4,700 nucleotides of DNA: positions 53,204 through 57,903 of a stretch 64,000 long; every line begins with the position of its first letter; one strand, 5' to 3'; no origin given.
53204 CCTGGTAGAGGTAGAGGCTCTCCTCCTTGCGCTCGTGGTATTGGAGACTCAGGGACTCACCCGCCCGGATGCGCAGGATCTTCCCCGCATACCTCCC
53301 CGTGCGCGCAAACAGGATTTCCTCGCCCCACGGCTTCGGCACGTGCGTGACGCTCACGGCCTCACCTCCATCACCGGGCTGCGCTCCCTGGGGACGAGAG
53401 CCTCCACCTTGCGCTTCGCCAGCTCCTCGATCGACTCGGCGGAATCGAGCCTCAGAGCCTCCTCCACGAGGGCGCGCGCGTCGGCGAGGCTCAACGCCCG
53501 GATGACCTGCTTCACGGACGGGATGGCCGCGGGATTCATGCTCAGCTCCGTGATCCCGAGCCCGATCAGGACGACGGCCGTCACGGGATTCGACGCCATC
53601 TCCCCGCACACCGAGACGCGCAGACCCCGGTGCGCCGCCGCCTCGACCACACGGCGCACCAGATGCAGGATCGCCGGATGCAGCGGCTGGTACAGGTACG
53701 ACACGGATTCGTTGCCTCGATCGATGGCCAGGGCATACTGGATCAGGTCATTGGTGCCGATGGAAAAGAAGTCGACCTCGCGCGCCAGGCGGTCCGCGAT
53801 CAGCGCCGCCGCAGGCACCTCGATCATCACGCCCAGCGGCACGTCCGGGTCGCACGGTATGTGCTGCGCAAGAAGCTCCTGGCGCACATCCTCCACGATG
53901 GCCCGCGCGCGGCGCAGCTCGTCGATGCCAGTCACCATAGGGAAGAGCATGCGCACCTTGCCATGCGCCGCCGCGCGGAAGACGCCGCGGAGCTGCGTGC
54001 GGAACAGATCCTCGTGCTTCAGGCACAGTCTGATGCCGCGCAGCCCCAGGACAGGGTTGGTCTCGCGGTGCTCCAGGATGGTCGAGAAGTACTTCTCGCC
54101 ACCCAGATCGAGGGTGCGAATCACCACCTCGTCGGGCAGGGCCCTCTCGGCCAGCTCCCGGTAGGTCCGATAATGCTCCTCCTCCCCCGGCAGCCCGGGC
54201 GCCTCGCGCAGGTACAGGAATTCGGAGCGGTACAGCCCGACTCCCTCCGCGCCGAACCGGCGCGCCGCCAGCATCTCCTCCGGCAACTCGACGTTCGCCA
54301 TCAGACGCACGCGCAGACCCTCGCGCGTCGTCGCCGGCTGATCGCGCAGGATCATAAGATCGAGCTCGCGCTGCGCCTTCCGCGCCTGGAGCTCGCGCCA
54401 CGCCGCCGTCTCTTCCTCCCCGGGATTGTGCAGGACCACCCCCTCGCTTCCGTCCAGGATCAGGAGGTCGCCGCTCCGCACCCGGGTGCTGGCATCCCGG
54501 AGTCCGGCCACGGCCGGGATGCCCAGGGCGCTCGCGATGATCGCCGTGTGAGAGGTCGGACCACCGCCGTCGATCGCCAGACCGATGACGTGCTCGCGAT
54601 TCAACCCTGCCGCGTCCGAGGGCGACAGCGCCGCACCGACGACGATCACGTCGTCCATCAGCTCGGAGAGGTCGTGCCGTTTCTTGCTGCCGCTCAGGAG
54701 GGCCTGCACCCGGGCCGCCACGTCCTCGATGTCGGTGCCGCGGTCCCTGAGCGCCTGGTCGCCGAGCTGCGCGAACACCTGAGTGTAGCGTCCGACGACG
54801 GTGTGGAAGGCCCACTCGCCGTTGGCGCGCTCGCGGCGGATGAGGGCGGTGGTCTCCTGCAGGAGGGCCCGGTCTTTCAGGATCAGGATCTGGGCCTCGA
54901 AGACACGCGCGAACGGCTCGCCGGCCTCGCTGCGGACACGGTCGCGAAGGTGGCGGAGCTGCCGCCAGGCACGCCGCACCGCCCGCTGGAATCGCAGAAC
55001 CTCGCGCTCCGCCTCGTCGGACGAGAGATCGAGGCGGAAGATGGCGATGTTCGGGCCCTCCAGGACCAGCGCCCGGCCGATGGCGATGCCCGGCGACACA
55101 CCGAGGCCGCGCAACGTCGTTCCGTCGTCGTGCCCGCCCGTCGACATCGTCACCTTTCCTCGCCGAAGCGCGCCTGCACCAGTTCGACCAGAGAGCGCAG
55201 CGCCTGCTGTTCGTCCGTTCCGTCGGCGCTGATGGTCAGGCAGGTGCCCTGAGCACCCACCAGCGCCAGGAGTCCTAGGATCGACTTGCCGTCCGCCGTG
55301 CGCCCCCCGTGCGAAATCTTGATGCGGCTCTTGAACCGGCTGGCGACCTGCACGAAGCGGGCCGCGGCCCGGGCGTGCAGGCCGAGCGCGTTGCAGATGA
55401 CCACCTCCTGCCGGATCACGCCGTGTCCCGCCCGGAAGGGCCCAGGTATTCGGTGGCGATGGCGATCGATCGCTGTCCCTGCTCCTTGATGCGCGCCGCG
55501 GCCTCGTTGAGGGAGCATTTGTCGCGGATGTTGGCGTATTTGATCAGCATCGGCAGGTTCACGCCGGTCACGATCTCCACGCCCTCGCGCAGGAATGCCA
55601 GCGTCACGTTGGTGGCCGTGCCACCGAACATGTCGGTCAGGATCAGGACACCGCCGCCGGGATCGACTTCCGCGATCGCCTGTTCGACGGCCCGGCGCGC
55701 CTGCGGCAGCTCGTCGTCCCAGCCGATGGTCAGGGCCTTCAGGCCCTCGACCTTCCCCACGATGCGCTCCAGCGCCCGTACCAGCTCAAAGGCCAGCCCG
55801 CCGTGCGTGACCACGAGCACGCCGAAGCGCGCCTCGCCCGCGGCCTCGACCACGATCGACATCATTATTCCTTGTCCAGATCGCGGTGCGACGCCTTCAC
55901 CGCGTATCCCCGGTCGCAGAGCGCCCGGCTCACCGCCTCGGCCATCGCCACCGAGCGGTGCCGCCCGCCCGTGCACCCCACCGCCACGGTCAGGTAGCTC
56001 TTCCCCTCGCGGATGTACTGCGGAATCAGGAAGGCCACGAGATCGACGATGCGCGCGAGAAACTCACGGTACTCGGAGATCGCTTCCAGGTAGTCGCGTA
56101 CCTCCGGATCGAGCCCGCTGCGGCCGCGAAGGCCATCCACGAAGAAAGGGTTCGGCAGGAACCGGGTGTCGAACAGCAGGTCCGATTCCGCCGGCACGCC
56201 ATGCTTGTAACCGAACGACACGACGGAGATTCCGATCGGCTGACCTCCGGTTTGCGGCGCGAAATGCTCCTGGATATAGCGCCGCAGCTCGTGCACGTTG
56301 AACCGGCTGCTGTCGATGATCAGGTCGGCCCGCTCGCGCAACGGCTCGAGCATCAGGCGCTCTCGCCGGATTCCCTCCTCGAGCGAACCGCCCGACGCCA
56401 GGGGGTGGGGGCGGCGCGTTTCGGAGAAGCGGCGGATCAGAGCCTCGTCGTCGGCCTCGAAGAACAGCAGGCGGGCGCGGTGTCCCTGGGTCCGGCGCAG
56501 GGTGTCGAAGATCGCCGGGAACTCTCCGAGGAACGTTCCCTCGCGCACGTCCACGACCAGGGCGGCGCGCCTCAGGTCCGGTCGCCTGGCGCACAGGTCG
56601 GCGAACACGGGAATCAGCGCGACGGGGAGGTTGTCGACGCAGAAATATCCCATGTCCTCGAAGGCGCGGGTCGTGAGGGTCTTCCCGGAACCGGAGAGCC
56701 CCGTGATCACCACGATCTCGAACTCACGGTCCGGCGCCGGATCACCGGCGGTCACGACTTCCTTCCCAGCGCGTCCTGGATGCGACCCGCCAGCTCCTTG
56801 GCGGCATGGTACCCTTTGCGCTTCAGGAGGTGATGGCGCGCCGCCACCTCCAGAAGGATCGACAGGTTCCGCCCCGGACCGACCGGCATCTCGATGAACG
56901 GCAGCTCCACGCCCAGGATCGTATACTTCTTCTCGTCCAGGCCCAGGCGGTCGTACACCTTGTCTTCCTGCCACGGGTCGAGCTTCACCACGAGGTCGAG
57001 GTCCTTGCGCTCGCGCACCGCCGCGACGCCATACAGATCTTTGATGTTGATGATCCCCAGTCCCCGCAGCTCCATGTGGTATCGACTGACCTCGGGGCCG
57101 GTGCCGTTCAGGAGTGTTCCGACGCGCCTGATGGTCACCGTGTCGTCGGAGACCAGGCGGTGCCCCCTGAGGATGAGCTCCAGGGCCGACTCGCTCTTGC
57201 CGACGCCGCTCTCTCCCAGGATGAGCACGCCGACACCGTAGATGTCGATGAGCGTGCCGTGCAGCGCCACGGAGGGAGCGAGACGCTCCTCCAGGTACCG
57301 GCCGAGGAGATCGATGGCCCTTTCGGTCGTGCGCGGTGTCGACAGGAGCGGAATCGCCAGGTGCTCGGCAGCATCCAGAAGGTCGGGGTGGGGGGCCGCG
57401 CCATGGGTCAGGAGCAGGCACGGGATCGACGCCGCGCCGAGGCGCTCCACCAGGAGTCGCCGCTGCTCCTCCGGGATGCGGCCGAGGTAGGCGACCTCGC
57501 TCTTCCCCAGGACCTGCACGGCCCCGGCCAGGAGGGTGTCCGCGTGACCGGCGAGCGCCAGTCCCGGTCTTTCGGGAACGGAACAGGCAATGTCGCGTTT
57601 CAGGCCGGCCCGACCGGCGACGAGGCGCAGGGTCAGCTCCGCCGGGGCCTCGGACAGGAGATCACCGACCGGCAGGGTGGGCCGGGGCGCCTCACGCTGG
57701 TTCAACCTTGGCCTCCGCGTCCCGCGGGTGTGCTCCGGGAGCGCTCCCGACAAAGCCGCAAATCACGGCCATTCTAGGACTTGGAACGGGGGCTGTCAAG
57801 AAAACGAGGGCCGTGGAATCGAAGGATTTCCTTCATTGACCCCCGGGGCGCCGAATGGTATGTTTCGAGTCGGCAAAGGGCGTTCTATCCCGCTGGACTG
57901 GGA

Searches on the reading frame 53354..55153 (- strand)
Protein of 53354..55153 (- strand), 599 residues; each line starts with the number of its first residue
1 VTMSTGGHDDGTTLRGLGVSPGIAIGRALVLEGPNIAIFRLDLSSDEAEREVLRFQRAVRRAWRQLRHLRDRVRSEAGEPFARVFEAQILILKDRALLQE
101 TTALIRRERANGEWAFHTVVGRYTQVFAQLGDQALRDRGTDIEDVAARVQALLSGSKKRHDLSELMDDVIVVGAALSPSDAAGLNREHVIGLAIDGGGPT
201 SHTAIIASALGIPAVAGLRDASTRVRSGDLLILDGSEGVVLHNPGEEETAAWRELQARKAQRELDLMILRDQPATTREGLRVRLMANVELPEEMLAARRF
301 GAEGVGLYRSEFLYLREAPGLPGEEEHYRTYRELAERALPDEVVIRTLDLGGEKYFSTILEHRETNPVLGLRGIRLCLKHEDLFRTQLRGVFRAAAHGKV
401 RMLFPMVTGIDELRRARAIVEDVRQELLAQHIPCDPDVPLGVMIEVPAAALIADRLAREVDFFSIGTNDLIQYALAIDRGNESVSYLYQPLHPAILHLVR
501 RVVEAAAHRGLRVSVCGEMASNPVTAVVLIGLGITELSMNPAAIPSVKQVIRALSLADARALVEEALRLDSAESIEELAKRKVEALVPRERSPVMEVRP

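Call 82: search_protein_families(library=pfam, proteins=[window:53354-55153:-], max_evalue=0.00001)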
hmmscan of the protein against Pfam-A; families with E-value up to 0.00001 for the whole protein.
window:53354-55153:- (599 aa): 3 families
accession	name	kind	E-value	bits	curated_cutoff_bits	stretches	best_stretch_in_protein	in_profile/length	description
PF02896.24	PEP-utilizers_C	-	5.3e-106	354.5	22.8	1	269-554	7-291/293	PEP-utilising enzyme, PEP-binding domain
PF05524.18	PEP-utilisers_N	-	2.8e-27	95.7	24.4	1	15-138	1-121/121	PEP-utilising enzyme, N-terminal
PF00391.29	PEP-utilizers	-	4.2e-19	68.4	23.1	1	167-238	3-72/72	PEP-utilising enzyme, mobile domain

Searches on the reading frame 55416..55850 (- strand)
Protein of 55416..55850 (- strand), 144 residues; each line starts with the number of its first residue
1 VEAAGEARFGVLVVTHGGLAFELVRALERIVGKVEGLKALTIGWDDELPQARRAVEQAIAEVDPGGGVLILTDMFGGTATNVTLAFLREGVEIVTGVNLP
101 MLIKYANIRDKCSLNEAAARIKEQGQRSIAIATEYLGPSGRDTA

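Call 82: search_protein_families(library=pfam, proteins=[window:55416-55850:-], max_evalue=0.00001)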
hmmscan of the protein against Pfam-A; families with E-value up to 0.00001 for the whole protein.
window:55416-55850:- (144 aa): 1 family
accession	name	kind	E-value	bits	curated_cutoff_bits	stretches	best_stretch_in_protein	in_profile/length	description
PF03610.21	EIIA-man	-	1.9e-22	80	21.4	1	10-121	1-115/116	PTS system fructose IIA component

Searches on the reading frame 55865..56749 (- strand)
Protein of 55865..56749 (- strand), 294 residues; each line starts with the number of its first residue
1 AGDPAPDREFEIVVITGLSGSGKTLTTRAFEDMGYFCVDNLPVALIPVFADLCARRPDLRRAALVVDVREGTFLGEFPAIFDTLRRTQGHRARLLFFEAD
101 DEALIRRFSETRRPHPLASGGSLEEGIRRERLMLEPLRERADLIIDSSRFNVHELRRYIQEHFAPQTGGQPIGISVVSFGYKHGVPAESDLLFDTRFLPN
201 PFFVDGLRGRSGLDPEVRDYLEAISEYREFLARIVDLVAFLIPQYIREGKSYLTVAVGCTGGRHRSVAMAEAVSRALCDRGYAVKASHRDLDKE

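Call 82: search_protein_families(library=pfam, proteins=[window:55865-56749:-], max_evalue=0.00001)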
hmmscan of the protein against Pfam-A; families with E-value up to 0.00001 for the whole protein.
window:55865-56749:- (294 aa): 2 families
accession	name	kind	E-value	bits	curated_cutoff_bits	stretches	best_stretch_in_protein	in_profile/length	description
PF03668.21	RapZ-like_N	-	1.2e-47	162.1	25.4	1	11-164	2-155/158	RapZ-like N-terminal domain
PF22740.1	PapZ_C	-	6.8e-45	152.6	27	1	174-292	3-121/121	RapZ C-terminal domain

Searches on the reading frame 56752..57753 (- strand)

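Call 82: search_protein_families(library=pfam, proteins=[window:56752-57753:-], max_evalue=0.00001)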
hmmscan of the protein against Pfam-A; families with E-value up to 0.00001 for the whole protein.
window:56752-57753:- (333 aa): 2 families
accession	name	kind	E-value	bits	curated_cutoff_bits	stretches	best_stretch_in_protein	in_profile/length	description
PF07475.17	Hpr_kinase_C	-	1.7e-63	213.7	33.3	1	157-324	2-170/171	HPr Serine kinase C-terminal domain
PF02603.21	Hpr_kinase_N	-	4.1e-24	85.4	24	1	39-154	9-125/125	HPr Serine kinase N terminus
